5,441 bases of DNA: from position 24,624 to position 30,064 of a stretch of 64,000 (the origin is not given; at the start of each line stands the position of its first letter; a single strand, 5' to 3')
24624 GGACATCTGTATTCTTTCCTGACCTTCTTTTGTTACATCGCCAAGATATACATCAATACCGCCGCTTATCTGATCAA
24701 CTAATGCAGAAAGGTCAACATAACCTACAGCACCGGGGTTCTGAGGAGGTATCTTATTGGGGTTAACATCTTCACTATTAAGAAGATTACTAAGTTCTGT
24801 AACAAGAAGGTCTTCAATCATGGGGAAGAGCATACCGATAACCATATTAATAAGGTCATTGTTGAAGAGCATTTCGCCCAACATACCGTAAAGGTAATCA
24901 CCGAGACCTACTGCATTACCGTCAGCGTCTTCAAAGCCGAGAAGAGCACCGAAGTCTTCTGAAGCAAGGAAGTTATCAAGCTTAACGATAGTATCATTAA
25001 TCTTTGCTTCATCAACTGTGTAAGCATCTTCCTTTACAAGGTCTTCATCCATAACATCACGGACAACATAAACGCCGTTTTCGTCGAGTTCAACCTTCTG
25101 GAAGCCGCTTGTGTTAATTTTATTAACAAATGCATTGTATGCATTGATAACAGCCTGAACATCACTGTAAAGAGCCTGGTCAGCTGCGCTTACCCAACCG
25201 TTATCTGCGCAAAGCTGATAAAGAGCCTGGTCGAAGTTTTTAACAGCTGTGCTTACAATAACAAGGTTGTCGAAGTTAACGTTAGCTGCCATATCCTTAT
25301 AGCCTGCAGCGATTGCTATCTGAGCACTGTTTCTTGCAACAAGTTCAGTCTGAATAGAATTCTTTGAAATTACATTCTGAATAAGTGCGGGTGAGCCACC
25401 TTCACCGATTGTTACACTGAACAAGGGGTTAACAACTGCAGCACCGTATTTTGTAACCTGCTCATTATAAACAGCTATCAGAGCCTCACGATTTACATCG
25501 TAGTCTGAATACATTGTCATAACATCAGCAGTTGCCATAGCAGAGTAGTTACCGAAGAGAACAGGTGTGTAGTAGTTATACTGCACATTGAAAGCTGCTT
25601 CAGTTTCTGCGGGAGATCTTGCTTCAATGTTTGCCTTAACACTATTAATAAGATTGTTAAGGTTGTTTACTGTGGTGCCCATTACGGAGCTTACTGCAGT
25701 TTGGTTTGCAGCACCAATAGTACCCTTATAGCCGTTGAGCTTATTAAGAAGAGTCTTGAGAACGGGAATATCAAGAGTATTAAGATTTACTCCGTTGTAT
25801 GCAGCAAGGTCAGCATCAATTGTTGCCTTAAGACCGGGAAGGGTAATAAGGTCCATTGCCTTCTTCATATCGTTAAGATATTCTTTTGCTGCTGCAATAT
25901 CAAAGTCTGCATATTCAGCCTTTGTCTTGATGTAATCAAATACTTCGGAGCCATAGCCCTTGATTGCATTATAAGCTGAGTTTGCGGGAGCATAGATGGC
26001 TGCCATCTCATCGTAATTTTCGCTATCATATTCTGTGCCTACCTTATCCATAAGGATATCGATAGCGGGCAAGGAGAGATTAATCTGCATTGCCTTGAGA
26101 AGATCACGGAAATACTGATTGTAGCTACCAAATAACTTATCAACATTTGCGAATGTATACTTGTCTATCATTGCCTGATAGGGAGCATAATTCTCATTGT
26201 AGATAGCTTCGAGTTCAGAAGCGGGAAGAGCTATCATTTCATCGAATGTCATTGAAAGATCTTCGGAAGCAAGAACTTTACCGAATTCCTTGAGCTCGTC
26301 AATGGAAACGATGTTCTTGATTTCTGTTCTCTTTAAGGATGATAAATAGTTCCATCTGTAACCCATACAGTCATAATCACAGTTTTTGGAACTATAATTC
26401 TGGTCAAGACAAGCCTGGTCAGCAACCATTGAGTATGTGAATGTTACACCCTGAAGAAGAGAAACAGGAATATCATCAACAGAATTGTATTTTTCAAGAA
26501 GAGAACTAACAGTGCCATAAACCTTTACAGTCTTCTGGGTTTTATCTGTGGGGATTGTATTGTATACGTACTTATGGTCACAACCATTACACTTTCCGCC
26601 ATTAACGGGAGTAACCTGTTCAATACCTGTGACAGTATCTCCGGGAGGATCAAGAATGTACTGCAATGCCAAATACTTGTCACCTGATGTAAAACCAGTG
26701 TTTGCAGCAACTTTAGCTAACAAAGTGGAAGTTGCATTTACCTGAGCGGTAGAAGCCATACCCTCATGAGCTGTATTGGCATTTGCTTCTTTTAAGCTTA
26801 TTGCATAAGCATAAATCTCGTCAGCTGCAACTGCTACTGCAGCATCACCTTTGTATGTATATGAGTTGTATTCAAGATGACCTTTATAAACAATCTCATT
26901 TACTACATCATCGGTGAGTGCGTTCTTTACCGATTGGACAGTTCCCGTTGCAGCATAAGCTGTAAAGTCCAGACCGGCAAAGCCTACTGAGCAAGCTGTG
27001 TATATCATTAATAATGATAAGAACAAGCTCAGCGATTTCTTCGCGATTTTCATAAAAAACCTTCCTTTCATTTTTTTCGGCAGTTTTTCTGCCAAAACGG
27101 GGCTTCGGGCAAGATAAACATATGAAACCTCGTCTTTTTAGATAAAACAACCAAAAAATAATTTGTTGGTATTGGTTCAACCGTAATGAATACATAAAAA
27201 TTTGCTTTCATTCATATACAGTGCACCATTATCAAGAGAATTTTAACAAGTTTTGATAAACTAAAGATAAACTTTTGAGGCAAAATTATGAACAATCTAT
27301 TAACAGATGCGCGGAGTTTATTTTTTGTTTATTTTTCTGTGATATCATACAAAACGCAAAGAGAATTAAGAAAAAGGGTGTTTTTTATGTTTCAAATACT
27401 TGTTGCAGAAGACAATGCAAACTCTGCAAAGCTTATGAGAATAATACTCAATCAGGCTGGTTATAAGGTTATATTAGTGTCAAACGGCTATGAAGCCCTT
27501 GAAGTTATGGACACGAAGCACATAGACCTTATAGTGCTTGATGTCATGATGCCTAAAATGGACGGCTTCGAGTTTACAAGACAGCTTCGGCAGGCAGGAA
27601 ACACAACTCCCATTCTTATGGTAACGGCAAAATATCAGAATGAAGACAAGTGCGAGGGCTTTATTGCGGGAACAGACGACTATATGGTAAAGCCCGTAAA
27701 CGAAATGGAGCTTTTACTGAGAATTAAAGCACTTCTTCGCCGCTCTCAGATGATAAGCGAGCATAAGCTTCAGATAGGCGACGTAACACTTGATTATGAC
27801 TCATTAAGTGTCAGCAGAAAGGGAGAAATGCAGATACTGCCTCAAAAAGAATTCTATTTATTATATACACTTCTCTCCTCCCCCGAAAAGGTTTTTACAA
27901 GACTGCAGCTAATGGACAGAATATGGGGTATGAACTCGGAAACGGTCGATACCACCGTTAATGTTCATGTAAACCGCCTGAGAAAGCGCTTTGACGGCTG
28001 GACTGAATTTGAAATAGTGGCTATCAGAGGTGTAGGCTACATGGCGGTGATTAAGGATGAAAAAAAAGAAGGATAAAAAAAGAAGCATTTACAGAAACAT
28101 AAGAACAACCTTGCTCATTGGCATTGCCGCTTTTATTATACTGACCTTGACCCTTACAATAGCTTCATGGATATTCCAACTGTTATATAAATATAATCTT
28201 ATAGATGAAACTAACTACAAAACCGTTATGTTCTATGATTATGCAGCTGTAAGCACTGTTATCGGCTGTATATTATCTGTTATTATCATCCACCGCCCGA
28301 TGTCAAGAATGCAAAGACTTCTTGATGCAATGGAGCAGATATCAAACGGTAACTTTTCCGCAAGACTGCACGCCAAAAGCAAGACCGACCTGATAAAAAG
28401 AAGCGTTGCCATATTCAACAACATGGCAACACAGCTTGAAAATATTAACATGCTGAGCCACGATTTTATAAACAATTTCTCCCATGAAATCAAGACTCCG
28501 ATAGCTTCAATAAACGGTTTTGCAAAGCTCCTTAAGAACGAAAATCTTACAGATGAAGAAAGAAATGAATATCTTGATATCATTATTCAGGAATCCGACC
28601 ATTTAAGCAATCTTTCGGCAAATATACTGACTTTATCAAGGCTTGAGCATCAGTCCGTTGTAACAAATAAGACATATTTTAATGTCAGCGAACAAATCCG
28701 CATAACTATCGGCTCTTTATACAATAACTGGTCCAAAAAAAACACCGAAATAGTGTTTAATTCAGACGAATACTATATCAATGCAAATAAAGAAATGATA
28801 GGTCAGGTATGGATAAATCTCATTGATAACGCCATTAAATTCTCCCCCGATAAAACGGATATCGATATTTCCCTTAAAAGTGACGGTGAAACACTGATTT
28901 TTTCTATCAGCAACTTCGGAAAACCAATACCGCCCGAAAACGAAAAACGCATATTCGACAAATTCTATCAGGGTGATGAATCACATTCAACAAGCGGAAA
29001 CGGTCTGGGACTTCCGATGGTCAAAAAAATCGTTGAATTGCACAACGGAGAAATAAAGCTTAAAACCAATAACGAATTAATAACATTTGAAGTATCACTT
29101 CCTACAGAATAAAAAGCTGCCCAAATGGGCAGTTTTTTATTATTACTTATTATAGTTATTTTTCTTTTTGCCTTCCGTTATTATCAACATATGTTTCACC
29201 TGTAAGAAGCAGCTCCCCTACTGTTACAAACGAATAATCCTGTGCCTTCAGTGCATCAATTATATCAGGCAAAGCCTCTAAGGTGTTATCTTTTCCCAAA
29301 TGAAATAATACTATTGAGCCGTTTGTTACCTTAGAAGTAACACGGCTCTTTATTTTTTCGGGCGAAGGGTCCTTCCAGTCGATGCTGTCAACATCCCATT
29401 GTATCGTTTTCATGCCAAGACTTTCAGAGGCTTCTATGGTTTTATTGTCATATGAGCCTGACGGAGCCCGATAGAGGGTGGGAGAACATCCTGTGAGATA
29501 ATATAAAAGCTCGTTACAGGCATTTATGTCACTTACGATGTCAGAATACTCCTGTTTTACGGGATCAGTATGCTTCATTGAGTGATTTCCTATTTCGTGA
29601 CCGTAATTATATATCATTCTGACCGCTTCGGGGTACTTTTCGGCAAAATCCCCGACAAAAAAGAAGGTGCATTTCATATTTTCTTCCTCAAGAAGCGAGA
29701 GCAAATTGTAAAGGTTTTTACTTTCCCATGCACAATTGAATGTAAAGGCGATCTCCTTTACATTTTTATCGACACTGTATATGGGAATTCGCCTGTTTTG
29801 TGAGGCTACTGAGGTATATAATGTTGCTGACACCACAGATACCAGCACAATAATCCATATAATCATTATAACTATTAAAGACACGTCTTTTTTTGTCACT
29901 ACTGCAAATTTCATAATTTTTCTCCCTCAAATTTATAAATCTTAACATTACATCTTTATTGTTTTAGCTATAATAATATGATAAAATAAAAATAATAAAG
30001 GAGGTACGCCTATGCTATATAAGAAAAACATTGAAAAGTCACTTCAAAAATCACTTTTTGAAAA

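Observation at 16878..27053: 10.2-kb gene for a signal-peptide-bearing protein built from at least six tandem modules of about 400-440 aa of an unrecognised type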

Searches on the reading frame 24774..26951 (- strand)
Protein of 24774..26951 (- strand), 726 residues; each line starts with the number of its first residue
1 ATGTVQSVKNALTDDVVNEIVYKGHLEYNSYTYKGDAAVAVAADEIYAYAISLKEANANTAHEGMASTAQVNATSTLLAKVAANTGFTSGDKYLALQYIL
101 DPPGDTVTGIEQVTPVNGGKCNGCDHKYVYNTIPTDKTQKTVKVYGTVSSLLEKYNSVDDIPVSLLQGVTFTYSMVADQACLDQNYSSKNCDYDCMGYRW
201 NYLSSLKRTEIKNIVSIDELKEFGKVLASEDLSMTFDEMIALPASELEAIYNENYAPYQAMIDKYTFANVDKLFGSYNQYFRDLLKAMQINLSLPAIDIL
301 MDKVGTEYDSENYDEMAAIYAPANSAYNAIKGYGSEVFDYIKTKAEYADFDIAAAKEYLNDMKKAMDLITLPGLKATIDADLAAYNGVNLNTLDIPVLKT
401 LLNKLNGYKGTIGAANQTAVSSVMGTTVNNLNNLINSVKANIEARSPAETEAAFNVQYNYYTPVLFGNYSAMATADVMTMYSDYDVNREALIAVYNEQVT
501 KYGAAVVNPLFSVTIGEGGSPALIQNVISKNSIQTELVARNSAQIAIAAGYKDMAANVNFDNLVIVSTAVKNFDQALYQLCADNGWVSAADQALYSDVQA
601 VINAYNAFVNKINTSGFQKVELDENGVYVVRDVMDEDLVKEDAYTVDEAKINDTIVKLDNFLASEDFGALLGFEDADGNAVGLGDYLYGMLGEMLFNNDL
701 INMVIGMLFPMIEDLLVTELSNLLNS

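Call 67: predict_structure(alignment_id=A3)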
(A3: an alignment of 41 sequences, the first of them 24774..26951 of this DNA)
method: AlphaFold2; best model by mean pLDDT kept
length: 726 residues; sequences in the alignment: 41
mean_pLDDT: 80.7   pTM: 0.46
mean pLDDT of the five models: 80.7, 79.5, 76.3, 75.7, 75.4
residues with pLDDT >= 90: 216; 70-90: 377; 50-70: 93; < 50: 40
segments of 3 or more residues with pLDDT < 50: 118-125, 616-623, 626-643
pLDDT, mean of each block of 10 residues (from residue 1): 91 96 95 95 95 85 72 91 96 97 86 58 52 80 93 85 88 88 57 67 90 81 75 84 82 79 82 79 87 90 91 89 89 88 92 94 92 90 81 68 84 89 91 87 61 69 78 87 89 82 66 69 84 88 87 79 74 91 93 91 87 57 45 38 57 78 80 81 77 66 73 74 58
secondary structure, 60 per line:
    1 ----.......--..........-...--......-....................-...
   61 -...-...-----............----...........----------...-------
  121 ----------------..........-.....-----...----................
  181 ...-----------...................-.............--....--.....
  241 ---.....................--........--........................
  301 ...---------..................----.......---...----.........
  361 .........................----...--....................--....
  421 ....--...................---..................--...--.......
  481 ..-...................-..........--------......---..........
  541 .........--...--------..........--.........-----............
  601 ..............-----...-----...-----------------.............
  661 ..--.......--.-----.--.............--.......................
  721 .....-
elements in order (helices of 4 or more, strands of 3 or more residues): H5-11 H14-23 E25-27 E30-35 H37-56 H74-85 H90-100 E111-113 E137-146 H148-152 E165-183 E195-213 H215-227 H230-233 H236-240 H244-264 H267-274 H277-303 H313-330 H335-341 H352-385 H395-414 H417-424 H427-445 H449-466 H474-482 H484-502 H504-511 H524-527 H531-549 H563-572 H575-583 H589-614 E620-622 E628-630 H648-662 H665-671 H683-695 H698-725

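Call 70: fold_search(model_id=the predicted structure, library=pdb)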
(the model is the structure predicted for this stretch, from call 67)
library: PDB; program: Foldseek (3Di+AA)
matches with E <= 10: 258; with E <= 0.001: 0
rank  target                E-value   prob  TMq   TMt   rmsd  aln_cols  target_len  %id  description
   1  6dg7_A                3.8e-01  0.15  0.09  0.15  27.9       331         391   13  Full-length 5-HT3A receptor in a serotonin-bound conformation- State 1 (released 2018-11-07)
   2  9d01                  4.0e-01  0.10  0.08  0.13  26.9       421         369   13  Crystal Structure of a-iTHR-201 (released 2025-12-10)
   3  9cap_A                4.2e-01  0.04  0.06  0.04  32.1       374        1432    8  Structure of the LPD-3 complex (released 2025-04-23)
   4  9mg8_B                4.4e-01  0.16  0.10  0.15  25.2       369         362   12  Crystal Structure of b-iTHR-110 (released 2025-12-17)
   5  7aeb_Y                4.8e-01  0.09  0.05  0.14  22.3       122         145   11  Cryo-EM structure of an extracellular contractile injection system in marine bacterium Algoriphagus machipongonensis,  (released 2022-02-16)
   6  9oma_B                5.0e-01  0.10  0.10  0.10  28.7       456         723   10  Cryo-EM structure of PCMTD1-ELOBC-CUL5-RBX2 (CRL5-PCMTD1) (released 2025-06-04)
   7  8qai_A                5.2e-01  0.11  0.09  0.13  24.2       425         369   13  X-ray crystal structure of a de novo designed single-chain parallel coiled-coil alpha-helical barrel with 7 inner heli (released 2024-07-03)
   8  6yt5_A                5.4e-01  0.14  0.10  0.10  30.2       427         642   12  Cryo-EM structure of T7 bacteriophage DNA translocation gp15-gp16 core complex intermediate assembly (released 2021-09-08)
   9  8cws_A                5.4e-01  0.09  0.10  0.13  27.0       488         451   12  Accurate computational design of genetically encoded 3D protein crystals (released 2023-11-01)
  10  8qai_B                5.7e-01  0.20  0.11  0.19  25.2       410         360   12  X-ray crystal structure of a de novo designed single-chain parallel coiled-coil alpha-helical barrel with 7 inner heli (released 2024-07-03)
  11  9qgl_5A               5.7e-01  0.08  0.04  0.14  21.8       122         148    6  Cryo-EM structure of the PlPVC1 baseplate, 6-fold symmetrized (C6), in extended state (released 2025-10-29)
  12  6rao_F                6.5e-01  0.08  0.04  0.14  21.9       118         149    7  Cryo-EM structure of the anti-feeding prophage (AFP) baseplate, 6-fold symmetrised (released 2019-04-17)
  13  5f8r_A                6.5e-01  0.06  0.06  0.10  29.5       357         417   10  Blood group antigen binding adhesin BabA of Helicobacter pylori strain S831 in complex with blood group H Lewis b hexa (released 2016-01-20)
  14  9la9_A                6.8e-01  0.08  0.09  0.07  26.8       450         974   10  Munc13-4-Rab27a complex with GppNHp (released 2025-10-01)
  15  6pt2_A                6.8e-01  0.08  0.07  0.11  25.2       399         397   12  Crystal structure of the active delta opioid receptor in complex with the peptide agonist KGCHM07 (released 2019-12-11)
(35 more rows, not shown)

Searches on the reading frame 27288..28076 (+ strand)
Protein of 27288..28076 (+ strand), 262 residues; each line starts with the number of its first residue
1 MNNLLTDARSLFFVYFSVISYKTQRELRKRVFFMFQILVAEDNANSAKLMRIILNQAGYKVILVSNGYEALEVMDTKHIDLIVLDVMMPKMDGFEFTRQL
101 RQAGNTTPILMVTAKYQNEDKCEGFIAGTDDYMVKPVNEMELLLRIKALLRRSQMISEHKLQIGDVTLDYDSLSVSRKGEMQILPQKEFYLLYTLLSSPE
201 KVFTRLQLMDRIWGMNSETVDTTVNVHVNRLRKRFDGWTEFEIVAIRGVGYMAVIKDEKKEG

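Call 11: search_protein_families(library=pfam, proteins=[window:27288-28076:+], max_evalue=0.001)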
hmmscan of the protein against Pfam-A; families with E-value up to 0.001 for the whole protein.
window:27288-28076:+ (262 aa): 3 families
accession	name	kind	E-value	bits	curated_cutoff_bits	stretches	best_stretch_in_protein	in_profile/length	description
PF00072.30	Response_reg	-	6.8e-30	103.9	30.2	1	37-146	1-110/111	Response regulator receiver domain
PF00486.34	Trans_reg_C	-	6.7e-18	65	26.2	1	184-252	6-76/77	Transcriptional regulatory protein, C terminal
PF23198.2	PDE8A_N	-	0.00014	22.3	29.6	1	55-120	31-99/147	PDE8A-like, N-terminal domain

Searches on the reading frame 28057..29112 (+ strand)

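Call 11: search_protein_families(library=pfam, proteins=[window:28057-29112:+], max_evalue=0.001)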
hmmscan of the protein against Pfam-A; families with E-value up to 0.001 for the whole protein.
window:28057-29112:+ (351 aa): 3 families
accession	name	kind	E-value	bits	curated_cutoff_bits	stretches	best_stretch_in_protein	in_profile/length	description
PF02518.31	HATPase_c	-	5.5e-24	85.2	26.4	1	246-349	4-108/111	Histidine kinase-, DNA gyrase B-, and HSP90-like ATPase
PF00512.31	HisKA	-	7.5e-17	61.6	26.9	1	136-198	4-65/66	His Kinase A (phospho-acceptor) domain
PF14501.12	HATPase_c_5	-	8.2e-08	32.5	22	1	251-349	9-102/102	GHKL domain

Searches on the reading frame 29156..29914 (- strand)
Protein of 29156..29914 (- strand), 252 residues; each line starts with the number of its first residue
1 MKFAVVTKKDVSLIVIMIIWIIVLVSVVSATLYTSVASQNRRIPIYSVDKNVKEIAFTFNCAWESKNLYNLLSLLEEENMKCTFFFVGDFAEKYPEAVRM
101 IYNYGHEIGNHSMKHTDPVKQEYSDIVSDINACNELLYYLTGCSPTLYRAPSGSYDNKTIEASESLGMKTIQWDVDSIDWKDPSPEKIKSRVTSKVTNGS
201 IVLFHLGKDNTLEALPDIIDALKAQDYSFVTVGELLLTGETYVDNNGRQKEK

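Call 11: search_protein_families(library=pfam, proteins=[window:29156-29914:-], max_evalue=0.001)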
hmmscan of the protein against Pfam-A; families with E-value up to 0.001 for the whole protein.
window:29156-29914:- (252 aa): 1 family
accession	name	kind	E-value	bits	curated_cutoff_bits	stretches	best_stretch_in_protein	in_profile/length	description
PF01522.26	Polysacc_deac_1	-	1.3e-29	103.1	23.1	1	49-170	3-123/124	Polysaccharide deacetylase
